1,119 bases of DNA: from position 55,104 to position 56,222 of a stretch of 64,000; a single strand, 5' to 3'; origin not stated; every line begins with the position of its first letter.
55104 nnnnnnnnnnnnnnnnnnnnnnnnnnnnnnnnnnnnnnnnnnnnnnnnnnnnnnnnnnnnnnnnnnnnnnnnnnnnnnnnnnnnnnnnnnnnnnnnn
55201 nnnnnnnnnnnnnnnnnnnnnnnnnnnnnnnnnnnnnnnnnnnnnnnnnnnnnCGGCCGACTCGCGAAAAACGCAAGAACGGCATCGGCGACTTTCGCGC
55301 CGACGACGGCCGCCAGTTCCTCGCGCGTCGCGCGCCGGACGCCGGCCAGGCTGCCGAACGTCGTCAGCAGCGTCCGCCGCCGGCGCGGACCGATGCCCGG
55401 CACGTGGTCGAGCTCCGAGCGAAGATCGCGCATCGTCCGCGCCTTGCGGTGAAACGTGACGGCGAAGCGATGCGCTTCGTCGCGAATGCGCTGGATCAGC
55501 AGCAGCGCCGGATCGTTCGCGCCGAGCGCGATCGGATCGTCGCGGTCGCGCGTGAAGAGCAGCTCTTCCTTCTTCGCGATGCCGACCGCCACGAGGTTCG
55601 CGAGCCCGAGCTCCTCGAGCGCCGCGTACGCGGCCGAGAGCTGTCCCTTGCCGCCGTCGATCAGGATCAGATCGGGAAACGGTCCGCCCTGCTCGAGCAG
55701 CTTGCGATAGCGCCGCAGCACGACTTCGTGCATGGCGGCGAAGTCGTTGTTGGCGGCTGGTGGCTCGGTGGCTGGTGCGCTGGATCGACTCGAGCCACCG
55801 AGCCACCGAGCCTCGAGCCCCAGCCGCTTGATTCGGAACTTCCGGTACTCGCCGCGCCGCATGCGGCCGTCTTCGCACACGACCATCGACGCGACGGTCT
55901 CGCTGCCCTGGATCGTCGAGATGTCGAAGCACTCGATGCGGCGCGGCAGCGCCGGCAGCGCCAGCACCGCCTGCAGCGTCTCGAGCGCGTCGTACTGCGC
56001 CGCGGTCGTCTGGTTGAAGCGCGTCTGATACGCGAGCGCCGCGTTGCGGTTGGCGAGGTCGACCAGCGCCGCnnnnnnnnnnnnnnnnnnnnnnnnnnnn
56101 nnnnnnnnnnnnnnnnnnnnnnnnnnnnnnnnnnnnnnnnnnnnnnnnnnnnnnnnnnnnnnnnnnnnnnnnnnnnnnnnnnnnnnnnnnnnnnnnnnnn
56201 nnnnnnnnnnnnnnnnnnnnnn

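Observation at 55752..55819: A palindromic repeat element is inserted in frame inside uvrC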

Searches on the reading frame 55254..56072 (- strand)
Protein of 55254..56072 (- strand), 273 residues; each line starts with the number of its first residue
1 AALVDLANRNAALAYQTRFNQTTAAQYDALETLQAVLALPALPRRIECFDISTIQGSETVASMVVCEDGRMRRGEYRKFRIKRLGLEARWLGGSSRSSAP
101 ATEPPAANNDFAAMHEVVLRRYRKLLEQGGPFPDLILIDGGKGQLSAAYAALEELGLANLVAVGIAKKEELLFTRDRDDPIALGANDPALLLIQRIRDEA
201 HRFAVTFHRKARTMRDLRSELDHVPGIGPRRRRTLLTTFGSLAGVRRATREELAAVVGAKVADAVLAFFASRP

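Call 9: find_homologous_proteins(query=window:55254-56072:-, max_evalue=1e-20)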
Query window:55254-56072:- (273 aa): 7659 proteins with E <= 1e-20 among 8000 candidates; the best 120 are listed.
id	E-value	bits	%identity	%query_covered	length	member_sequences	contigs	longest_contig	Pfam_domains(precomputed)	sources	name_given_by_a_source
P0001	7.5e-171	584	100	100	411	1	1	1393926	PF12826.14,PF14520.13,PF08459.18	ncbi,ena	-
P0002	7.2e-142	489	85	100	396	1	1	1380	PF12826.14,PF14520.13,PF22920.3,PF00633.30,PF08459.18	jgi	jgi:excinuclease ABC subunit C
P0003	1.3e-140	485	85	99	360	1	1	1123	PF14520.13,PF22920.3,PF08459.18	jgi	jgi:excinuclease ABC subunit C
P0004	1.3e-139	482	83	99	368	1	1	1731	PF12826.14,PF14520.13,PF22920.3,PF00633.30,PF08459.18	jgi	jgi:excinuclease ABC subunit C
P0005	2.7e-139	481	83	100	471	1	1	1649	PF27096.1,PF14520.13,PF02151.26,PF22920.3,PF08459.18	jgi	jgi:excinuclease ABC subunit C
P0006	3.7e-139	480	84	100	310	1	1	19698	PF12826.14,PF14520.13,PF22920.3,PF00633.30,PF08459.18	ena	-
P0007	4.9e-139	480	83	99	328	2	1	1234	PF12826.14,PF14520.13,PF22920.3,PF00633.30,PF08459.18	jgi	jgi:excinuclease ABC subunit C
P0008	7.4e-139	479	83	100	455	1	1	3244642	PF14520.13,PF22920.3,PF08459.18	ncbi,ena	-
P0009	8.0e-139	479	84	99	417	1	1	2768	PF12826.14,PF14520.13,PF22920.3,PF00633.30,PF08459.18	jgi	-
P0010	1.3e-138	478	84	99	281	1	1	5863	PF12826.14,PF14520.13,PF08459.18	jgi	jgi:excinuclease ABC subunit C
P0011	1.5e-138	478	83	100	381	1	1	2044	PF14520.13,PF22920.3,PF00633.30,PF08459.18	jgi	jgi:excinuclease ABC subunit C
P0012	2.0e-138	478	84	100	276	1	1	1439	PF12826.14,PF14520.13,PF22920.3,PF00633.30,PF08459.18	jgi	jgi:excinuclease ABC subunit C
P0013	2.2e-138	478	84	99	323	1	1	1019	PF14520.13,PF22920.3,PF00633.30,PF08459.18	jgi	jgi:excinuclease ABC subunit C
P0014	2.5e-138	477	82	99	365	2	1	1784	PF14520.13,PF22920.3,PF08459.18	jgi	jgi:excinuclease ABC subunit C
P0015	4.4e-138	477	85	99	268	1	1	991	PF12826.14,PF14520.13,PF00633.30,PF08459.18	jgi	jgi:excinuclease ABC subunit C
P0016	4.9e-138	477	83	99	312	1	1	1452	PF12826.14,PF14520.13,PF22920.3,PF00633.30,PF08459.18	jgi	jgi:excinuclease ABC subunit C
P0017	8.3e-138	476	84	100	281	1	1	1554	PF14520.13,PF08459.18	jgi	jgi:excinuclease ABC subunit C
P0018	1.1e-137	475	82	99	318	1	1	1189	PF14520.13,PF22920.3,PF00633.30,PF08459.18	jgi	-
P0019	1.2e-137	475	79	100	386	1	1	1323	PF12826.14,PF14520.13,PF22920.3,PF00633.30,PF08459.18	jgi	jgi:excinuclease ABC subunit C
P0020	1.4e-137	475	84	100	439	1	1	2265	PF14520.13,PF02151.26,PF22920.3,PF08459.18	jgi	jgi:excinuclease ABC subunit C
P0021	1.6e-137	475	82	99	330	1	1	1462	PF12826.14,PF14520.13,PF22920.3,PF00633.30,PF08459.18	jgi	jgi:excinuclease ABC subunit C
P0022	1.7e-137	475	82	99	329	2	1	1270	PF14520.13,PF22920.3,PF08459.18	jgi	jgi:excinuclease ABC subunit C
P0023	1.8e-137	475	84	100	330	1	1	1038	PF12826.14,PF14520.13,PF22920.3,PF00633.30,PF08459.18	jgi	jgi:excinuclease ABC subunit C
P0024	1.9e-137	475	84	99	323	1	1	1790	PF12826.14,PF14520.13,PF22920.3,PF00633.30,PF08459.18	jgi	-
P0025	1.9e-137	475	77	100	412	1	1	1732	PF14520.13,PF22920.3,PF00633.30,PF08459.18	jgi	jgi:excinuclease ABC subunit C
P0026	5.8e-137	473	84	100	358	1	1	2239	PF14520.13,PF22920.3,PF08459.18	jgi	jgi:excinuclease ABC subunit C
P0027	6.8e-137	473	78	100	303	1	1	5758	PF14520.13,PF00633.30,PF08459.18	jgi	jgi:excinuclease ABC subunit C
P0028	8.4e-137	472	82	100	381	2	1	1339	PF12826.14,PF14520.13,PF22920.3,PF00633.30,PF08459.18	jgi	jgi:excinuclease ABC subunit C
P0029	9.5e-137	472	77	100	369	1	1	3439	PF14520.13,PF22920.3,PF00633.30,PF08459.18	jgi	jgi:excinuclease ABC subunit C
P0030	1.0e-136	472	83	99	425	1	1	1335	PF14520.13,PF22920.3,PF00633.30,PF08459.18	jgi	jgi:excinuclease ABC subunit C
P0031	1.1e-136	472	79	100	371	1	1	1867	PF14520.13,PF22920.3,PF08459.18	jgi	jgi:excinuclease ABC subunit C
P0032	2.2e-136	471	82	99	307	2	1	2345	PF12826.14,PF14520.13,PF22920.3,PF00633.30,PF08459.18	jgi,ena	jgi:excinuclease ABC subunit C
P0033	2.6e-136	471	82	99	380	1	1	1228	PF12826.14,PF14520.13,PF22920.3,PF00633.30,PF08459.18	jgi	jgi:excinuclease ABC subunit C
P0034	3.4e-136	470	82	100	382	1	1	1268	PF12826.14,PF14520.13,PF22920.3,PF00633.30,PF08459.18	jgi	jgi:excinuclease ABC subunit C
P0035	4.2e-136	470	82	99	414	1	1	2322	PF12826.14,PF14520.13,PF22920.3,PF00633.30,PF08459.18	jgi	jgi:excinuclease ABC subunit C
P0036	5.5e-136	470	82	100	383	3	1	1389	PF14520.13,PF22920.3,PF08459.18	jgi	jgi:excinuclease ABC subunit C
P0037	5.7e-136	470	81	100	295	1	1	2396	PF12826.14,PF14520.13,PF22920.3,PF00633.30,PF08459.18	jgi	jgi:excinuclease ABC subunit C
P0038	5.8e-136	470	81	100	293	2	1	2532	PF14520.13,PF00633.30,PF08459.18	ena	-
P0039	6.1e-136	470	82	99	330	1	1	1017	PF14520.13,PF22920.3,PF00633.30,PF08459.18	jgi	jgi:excinuclease ABC subunit C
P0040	9.6e-136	469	82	98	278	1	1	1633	PF12826.14,PF14520.13,PF00633.30,PF08459.18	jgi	jgi:excinuclease ABC subunit C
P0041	1.1e-135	469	86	95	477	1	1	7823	PF27096.1,PF14520.13,PF02151.26,PF22920.3,PF00633.30,PF08459.18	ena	-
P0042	1.4e-135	468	81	99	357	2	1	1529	PF12826.14,PF14520.13,PF22920.3,PF08459.18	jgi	jgi:excinuclease ABC subunit C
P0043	1.6e-135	468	85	99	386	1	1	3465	PF14520.13,PF22920.3,PF08459.18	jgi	jgi:excinuclease ABC subunit C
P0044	1.7e-135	468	77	100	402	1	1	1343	PF12826.14,PF14520.13,PF22920.3,PF00633.30,PF08459.18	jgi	jgi:excinuclease ABC subunit C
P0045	2.9e-135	467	83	99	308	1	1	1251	PF14520.13,PF22920.3,PF00633.30,PF08459.18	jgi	jgi:excinuclease ABC subunit C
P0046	3.2e-135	467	82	98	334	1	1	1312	PF14520.13,PF22920.3,PF08459.18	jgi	-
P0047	4.0e-135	467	83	100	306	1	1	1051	PF12826.14,PF14520.13,PF22920.3,PF00633.30,PF08459.18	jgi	jgi:excinuclease ABC subunit C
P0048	5.1e-135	467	81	99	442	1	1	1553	PF14520.13,PF22920.3,PF00633.30,PF08459.18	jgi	jgi:excinuclease ABC subunit C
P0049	5.5e-135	467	80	99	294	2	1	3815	PF12826.14,PF14520.13,PF22920.3,PF00633.30,PF08459.18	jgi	jgi:excinuclease ABC subunit C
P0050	7.9e-135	466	80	99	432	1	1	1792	PF14520.13,PF22920.3,PF08459.18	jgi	jgi:excinuclease ABC subunit C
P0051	1.0e-134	466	82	99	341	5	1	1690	PF12826.14,PF14520.13,PF22920.3,PF00633.30,PF08459.18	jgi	jgi:excinuclease ABC subunit C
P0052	1.2e-134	465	81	99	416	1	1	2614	PF12826.14,PF14520.13,PF22920.3,PF00633.30,PF08459.18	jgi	jgi:excinuclease ABC subunit C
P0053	1.3e-134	465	83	99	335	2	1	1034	PF12826.14,PF14520.13,PF22920.3,PF00633.30,PF08459.18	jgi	jgi:excinuclease ABC subunit C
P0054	1.3e-134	465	81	99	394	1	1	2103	PF12826.14,PF14520.13,PF22920.3,PF00633.30,PF08459.18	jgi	jgi:excinuclease ABC subunit C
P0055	1.3e-134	465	81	99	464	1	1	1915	PF27096.1,PF14520.13,PF22920.3,PF00633.30,PF08459.18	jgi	jgi:excinuclease ABC subunit C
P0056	1.6e-134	465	81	100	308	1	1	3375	PF14520.13,PF22920.3,PF08459.18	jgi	-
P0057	1.6e-134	465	81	99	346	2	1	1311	PF12826.14,PF14520.13,PF22920.3,PF00633.30,PF08459.18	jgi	-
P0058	2.1e-134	465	82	99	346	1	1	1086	PF14520.13,PF22920.3,PF08459.18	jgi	jgi:excinuclease ABC subunit C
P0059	2.2e-134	465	83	99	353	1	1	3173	PF12826.14,PF14520.13,PF22920.3,PF08459.18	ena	-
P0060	2.4e-134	464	82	99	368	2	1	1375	PF12826.14,PF14520.13,PF22920.3,PF00633.30,PF08459.18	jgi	jgi:excinuclease ABC subunit C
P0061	2.7e-134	464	81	99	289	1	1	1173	PF12826.14,PF14520.13,PF00633.30,PF08459.18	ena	-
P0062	3.2e-134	464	81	100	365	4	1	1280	PF12826.14,PF14520.13,PF22920.3,PF08459.18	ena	-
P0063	3.3e-134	464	80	100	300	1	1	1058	PF14520.13,PF22920.3,PF08459.18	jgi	jgi:excinuclease ABC subunit C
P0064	4.4e-134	464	77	99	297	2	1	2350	PF12826.14,PF14520.13,PF00633.30,PF08459.18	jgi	jgi:excinuclease ABC subunit C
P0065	6.4e-134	463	81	100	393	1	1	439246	PF12826.14,PF14520.13,PF22920.3,PF08459.18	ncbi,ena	-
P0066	6.9e-134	463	80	99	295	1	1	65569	PF12826.14,PF14520.13,PF00633.30,PF08459.18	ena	-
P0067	9.0e-134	463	83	99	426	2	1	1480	PF12826.14,PF14520.13,PF22920.3,PF08459.18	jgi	jgi:excinuclease ABC subunit C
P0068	1.2e-133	462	79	99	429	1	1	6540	PF12826.14,PF14520.13,PF22920.3,PF08459.18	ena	-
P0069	1.3e-133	462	83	100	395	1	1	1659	PF12826.14,PF14520.13,PF22920.3,PF08459.18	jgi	-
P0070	1.4e-133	462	84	100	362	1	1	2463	PF14520.13,PF22920.3,PF08459.18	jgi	jgi:excinuclease ABC subunit C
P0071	1.5e-133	462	83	96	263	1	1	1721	PF14520.13,PF08459.18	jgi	jgi:excinuclease ABC subunit C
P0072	1.7e-133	462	80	99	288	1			PF12826.14,PF14520.13,PF22920.3,PF00633.30,PF08459.18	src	-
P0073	1.7e-133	462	80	99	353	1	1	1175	PF14520.13,PF22920.3,PF00633.30,PF08459.18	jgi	jgi:excinuclease ABC subunit C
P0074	3.0e-133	461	80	99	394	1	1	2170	PF14520.13,PF22920.3,PF08459.18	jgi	jgi:excinuclease ABC subunit C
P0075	3.2e-133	461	81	100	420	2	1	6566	PF14520.13,PF22920.3,PF08459.18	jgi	jgi:excinuclease ABC subunit C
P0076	3.4e-133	461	75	99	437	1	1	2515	PF14520.13,PF22920.3,PF08459.18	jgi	-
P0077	3.7e-133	461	83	100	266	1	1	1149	PF12826.14,PF14520.13,PF00633.30,PF08459.18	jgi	jgi:excinuclease ABC subunit C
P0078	3.7e-133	461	83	98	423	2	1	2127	PF14520.13,PF02151.26,PF22920.3,PF08459.18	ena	-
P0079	4.1e-133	460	81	100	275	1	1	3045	PF12826.14,PF14520.13,PF08459.18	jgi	jgi:excinuclease ABC subunit C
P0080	4.2e-133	460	77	99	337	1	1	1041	PF12826.14,PF14520.13,PF22920.3,PF00633.30,PF08459.18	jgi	jgi:excinuclease ABC subunit C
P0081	5.6e-133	460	81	100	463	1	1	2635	PF12826.14,PF27096.1,PF14520.13,PF22920.3,PF08459.18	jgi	jgi:excinuclease ABC subunit C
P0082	6.3e-133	460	80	100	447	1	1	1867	PF14520.13,PF22920.3,PF08459.18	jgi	-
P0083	1.3e-132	459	80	100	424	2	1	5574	PF12826.14,PF14520.13,PF22920.3,PF00633.30,PF08459.18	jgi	jgi:excinuclease ABC subunit C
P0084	1.3e-132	459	77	100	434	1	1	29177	PF12826.14,PF14520.13,PF22920.3,PF08459.18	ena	-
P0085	1.6e-132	458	82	100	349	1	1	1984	PF14520.13,PF22920.3,PF08459.18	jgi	jgi:excinuclease ABC subunit C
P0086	1.6e-132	458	80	99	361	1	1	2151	PF14520.13,PF22920.3,PF08459.18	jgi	jgi:excinuclease ABC subunit C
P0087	1.7e-132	458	80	100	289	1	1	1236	PF14520.13,PF00633.30,PF08459.18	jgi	jgi:excinuclease ABC subunit C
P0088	1.7e-132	458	81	99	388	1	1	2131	PF12826.14,PF14520.13,PF22920.3,PF00633.30,PF08459.18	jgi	jgi:excinuclease ABC subunit C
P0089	2.4e-132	458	79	100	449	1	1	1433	PF12826.14,PF14520.13,PF02151.26,PF22920.3,PF00633.30,PF08459.18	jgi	jgi:excinuclease ABC subunit C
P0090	2.6e-132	458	82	100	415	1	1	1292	PF12826.14,PF14520.13,PF22920.3,PF00633.30,PF08459.18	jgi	jgi:excinuclease ABC subunit C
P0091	3.1e-132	458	77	99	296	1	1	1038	PF12826.14,PF14520.13,PF00633.30,PF08459.18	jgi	jgi:excinuclease ABC subunit C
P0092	3.7e-132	457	80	100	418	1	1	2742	PF12826.14,PF14520.13,PF02151.26,PF22920.3,PF00633.30,PF08459.18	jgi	jgi:excinuclease ABC subunit C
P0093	5.3e-132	457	83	99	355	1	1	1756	PF14520.13,PF22920.3,PF00633.30,PF08459.18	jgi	-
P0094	8.4e-132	456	78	99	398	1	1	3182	PF14520.13,PF22920.3,PF00633.30,PF08459.18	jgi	jgi:excinuclease ABC subunit C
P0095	9.5e-132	456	81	100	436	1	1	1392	PF12826.14,PF14520.13,PF02151.26,PF22920.3,PF00633.30,PF08459.18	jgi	jgi:excinuclease ABC subunit C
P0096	1.0e-131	456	78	100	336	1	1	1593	PF12826.14,PF14520.13,PF22920.3,PF00633.30,PF08459.18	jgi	jgi:excinuclease ABC subunit C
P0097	1.1e-131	456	76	99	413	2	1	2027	PF12826.14,PF14520.13,PF22920.3,PF00633.30,PF08459.18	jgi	-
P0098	2.6e-131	454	75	99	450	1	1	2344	PF12826.14,PF14520.13,PF02151.26,PF22920.3,PF08459.18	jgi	jgi:excinuclease ABC subunit C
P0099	3.4e-131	454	80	99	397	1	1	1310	PF12826.14,PF14520.13,PF22920.3,PF08459.18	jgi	jgi:excinuclease ABC subunit C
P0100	4.3e-131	454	82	99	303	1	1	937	PF12826.14,PF14520.13,PF22920.3,PF00633.30,PF08459.18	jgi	jgi:excinuclease ABC subunit C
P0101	5.2e-131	453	81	99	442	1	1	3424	PF14520.13,PF22920.3,PF08459.18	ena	-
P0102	5.6e-131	453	77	99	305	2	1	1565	PF14520.13,PF00633.30,PF08459.18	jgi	jgi:excinuclease ABC subunit C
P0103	6.2e-131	453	78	100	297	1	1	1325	PF12826.14,PF14520.13,PF08459.18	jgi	jgi:excinuclease ABC subunit C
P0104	6.3e-131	453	84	99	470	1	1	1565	PF12826.14,PF27096.1,PF14520.13,PF02151.26,PF22920.3,PF00633.30,PF08459.18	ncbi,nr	ncbi:MAG TPA: excinuclease ABC subunit UvrC, partial [Vicinamibacterales bacterium]|nr:excinuclease 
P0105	7.2e-131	453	80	99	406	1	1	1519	PF12826.14,PF14520.13,PF22920.3,PF00633.30,PF08459.18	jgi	jgi:excinuclease ABC subunit C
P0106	8.2e-131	453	82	100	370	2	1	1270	PF12826.14,PF14520.13,PF22920.3,PF00633.30,PF08459.18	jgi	jgi:excinuclease ABC subunit C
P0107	1.5e-130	452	80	100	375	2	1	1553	PF12826.14,PF14520.13,PF22920.3,PF08459.18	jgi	jgi:excinuclease ABC subunit C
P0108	1.9e-130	452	83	99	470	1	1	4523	PF27096.1,PF14520.13,PF22920.3,PF00633.30,PF08459.18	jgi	jgi:excinuclease ABC subunit C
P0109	2.0e-130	452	80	99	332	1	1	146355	PF12826.14,PF14520.13,PF22920.3,PF00633.30,PF08459.18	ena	-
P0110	2.7e-130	451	79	100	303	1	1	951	PF14520.13,PF22920.3,PF08459.18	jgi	jgi:excinuclease ABC subunit C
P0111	2.8e-130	451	80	100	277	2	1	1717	PF12826.14,PF14520.13,PF08459.18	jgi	jgi:excinuclease ABC subunit C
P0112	9.4e-130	449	79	100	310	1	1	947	PF14520.13,PF22920.3,PF08459.18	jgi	jgi:excinuclease ABC subunit C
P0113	1.2e-129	449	81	100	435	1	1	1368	PF14520.13,PF22920.3,PF08459.18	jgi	jgi:excinuclease ABC subunit C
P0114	1.3e-129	449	79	100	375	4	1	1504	PF12826.14,PF14520.13,PF22920.3,PF00633.30,PF08459.18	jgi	jgi:excinuclease ABC subunit C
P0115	1.5e-129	449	73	99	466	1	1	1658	PF12826.14,PF14520.13,PF02151.26,PF22920.3,PF00633.30,PF08459.18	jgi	jgi:excinuclease ABC subunit C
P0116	1.7e-129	449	80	99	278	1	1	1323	PF12826.14,PF14520.13,PF00633.30,PF08459.18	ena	-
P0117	2.0e-129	448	79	100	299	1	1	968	PF14520.13,PF22920.3,PF08459.18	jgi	jgi:excinuclease ABC subunit C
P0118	2.4e-129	448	81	99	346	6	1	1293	PF12826.14,PF14520.13,PF22920.3,PF08459.18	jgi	jgi:excinuclease ABC subunit C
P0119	2.7e-129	448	79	100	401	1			PF14520.13,PF22920.3,PF00633.30,PF08459.18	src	-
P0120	2.8e-129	448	76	99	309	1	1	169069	PF12826.14,PF14520.13,PF22920.3,PF00633.30,PF08459.18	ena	-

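Call 10: search_protein_families(library=pfam, proteins=[window:55254-56072:-])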
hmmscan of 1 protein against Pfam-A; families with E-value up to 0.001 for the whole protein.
window:55254-56072:- (273 aa): 4 families
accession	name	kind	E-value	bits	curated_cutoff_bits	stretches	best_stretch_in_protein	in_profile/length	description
PF08459.17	UvrC_RNaseH_dom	-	3.8e-51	173.5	22.3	2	108-205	54-159/159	UvrC RNAse H endonuclease domain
PF14520.12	HHH_5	-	1.1e-08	35.9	27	1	220-266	3-52/57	Helix-hairpin-helix domain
PF12826.13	HHH_2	-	1e-05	26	27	1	224-271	8-57/64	Helix-hairpin-helix motif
PF00633.29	HHH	-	1.2e-05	25.3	24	0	241-268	1-30/30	Helix-hairpin-helix motif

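Call 14: find_related_loci(query=A1, collection=genome_contigs, flank=10000)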
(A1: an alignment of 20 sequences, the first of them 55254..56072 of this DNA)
Query A1 (273 aa) in genome_contigs; peptide patterns used: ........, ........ (x = any residue, [..] = any of these).
600 stretches matched a pattern (row limit reached: there are more); 599 encode a relative of the query (tblastn E <= 1e-3); the best 80 are kept; 80 distinct loci.
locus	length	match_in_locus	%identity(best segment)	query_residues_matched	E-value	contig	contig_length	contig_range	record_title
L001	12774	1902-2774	69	2-271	2e-123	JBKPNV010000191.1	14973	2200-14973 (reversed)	MAG: Acidobacteriota bacterium isolate GS_HAYS_MAG_00031 GS_HAYS_000002219937, whole genome shotgun sequence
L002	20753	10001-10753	70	3-272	9e-121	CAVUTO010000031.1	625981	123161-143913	MAG: Vicinamibacterales bacterium isolate MFD00962.bin.2.231 genome assembly, contig: contig_9641, whole genome shotgun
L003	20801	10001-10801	69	3-272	9e-118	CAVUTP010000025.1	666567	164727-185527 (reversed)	MAG: uncultured Acidobacteriota bacterium isolate MFD03899.bin.2.164 genome assembly, contig: contig_8010, whole genome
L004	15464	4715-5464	67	3-271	6e-110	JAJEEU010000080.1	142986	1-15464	MAG: Vicinamibacteria bacterium isolate p16x34bins.50 k141_718180, whole genome shotgun sequence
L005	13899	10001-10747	50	2-270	1e-80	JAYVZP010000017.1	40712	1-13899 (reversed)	MAG: Rhodanobacteraceae bacterium isolate GL90_UP_metabinner_5 GL90_UP_metabinner_5_16, whole genome shotgun sequence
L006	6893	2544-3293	49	2-271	2e-73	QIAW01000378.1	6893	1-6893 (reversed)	MAG: Acidobacteria bacterium isolate gp1 AA119 14_0903_13_30cm_scaffold_4038989_curated, whole genome shotgun sequence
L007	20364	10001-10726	47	3-265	5e-73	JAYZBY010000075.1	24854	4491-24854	MAG: Acidobacteriota bacterium isolate XB_MAG1217 DB_MAG1217_0075, whole genome shotgun sequence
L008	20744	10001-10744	47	2-269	3e-72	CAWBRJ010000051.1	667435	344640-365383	MAG: uncultured Acidobacteriaceae bacterium isolate MFD01248.bin.1.5 genome assembly, contig: contig_6430, whole genome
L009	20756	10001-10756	48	2-273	9e-72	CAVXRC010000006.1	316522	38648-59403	MAG: uncultured Acidobacteriota bacterium isolate MFD09671.bin.1.78 genome assembly, contig: contig_96962, whole genome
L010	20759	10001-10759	48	2-269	9e-72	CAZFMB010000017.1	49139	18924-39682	MAG TPA_asm: uncultured Terracidiphilus sp. isolate binchicken_co3_228 genome assembly, contig: NODE_2002_length_49139_c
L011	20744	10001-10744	47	2-269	5e-71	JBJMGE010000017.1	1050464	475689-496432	MAG: Terriglobales bacterium isolate H1_18_all_fractions_metab_conc_57_55_29 k255_7803536, whole genome shotgun sequence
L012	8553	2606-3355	46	3-272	6e-71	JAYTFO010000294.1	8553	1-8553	MAG: Acidobacteriota bacterium isolate GFS_2191 GFS_2191_293, whole genome shotgun sequence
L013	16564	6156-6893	48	2-267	2e-70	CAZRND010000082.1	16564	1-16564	MAG TPA_asm: uncultured Acidobacteriota bacterium isolate SRP273308_co1_24 genome assembly, contig: NODE_3933_length_165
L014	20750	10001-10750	48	2-271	4e-70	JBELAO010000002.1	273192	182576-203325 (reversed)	MAG: Bryobacteraceae bacterium isolate SPRUCE 95 SPRUCE_95_2, whole genome shotgun sequence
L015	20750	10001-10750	49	2-271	2e-69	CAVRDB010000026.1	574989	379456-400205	MAG: uncultured Acidobacteriota bacterium isolate MFD03399.bin.1.3 genome assembly, contig: contig_38, whole genome shot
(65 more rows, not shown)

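Call 38: find_encoding_contigs(protein=P0001, flank=2000, max_places=3)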
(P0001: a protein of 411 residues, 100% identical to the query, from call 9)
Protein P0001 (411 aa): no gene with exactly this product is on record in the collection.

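Call 39: list_cluster_members(proteins=[P0001, P0008, P0065])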
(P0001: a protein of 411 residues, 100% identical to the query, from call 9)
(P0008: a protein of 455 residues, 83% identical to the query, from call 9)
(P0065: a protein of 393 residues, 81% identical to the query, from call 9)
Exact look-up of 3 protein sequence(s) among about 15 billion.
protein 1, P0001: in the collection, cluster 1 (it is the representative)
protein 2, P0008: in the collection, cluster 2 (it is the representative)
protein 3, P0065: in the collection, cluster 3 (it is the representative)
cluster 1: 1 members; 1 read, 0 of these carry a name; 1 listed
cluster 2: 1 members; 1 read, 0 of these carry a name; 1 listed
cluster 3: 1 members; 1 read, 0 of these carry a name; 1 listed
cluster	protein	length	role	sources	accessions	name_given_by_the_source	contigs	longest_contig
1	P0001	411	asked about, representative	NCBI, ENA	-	-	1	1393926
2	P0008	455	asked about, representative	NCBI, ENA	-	-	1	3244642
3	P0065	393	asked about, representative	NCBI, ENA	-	-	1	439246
